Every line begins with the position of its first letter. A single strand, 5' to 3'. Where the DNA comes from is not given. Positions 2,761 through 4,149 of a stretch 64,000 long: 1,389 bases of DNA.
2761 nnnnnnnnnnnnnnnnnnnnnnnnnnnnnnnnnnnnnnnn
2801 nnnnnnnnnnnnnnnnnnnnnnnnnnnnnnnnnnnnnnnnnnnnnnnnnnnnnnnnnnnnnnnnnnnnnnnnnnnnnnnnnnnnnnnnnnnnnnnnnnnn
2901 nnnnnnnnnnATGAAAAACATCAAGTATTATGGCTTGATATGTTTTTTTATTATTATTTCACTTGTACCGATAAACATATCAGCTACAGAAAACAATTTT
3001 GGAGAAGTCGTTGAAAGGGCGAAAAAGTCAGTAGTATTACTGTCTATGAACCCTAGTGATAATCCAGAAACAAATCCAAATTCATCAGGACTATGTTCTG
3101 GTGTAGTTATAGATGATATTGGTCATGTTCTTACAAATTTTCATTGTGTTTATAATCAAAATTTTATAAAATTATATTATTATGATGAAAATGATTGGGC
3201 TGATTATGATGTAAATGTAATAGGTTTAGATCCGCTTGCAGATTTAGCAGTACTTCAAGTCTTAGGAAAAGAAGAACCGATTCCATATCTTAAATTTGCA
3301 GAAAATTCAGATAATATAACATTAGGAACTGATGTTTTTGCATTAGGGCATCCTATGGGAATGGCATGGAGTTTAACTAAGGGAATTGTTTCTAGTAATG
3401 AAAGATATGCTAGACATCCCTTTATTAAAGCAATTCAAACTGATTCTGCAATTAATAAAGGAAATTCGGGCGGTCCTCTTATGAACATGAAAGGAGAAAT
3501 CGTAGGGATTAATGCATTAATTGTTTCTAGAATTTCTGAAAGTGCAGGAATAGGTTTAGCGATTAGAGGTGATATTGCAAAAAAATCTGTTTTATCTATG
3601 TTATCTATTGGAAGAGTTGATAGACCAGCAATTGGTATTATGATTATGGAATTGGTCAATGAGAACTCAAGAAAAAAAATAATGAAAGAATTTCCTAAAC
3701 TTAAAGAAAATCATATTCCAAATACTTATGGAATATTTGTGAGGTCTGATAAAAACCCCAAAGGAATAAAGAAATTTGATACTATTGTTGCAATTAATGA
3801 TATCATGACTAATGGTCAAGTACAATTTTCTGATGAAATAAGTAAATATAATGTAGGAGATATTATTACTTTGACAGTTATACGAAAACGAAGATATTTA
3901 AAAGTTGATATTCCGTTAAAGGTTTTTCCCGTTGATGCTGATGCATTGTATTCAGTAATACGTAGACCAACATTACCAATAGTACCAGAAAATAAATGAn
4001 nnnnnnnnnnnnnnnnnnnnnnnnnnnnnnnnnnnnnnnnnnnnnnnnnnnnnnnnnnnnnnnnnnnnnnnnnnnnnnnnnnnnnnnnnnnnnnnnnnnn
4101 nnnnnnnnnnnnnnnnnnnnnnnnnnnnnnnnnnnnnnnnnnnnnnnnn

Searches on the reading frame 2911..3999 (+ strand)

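Call 6: search_protein_families(library=phrogs, proteins=[window:2911-3999:+], max_evalue=0.00001)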
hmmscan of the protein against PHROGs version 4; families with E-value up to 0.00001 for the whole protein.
window:2911-3999:+ (362 aa): 2 families
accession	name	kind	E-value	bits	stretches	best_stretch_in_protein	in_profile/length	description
phrog_11383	-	unknown function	1.1e-63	217.2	1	25-337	146-455/462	-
phrog_9683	-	other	8.6e-11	42.7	1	63-206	56-192/233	protease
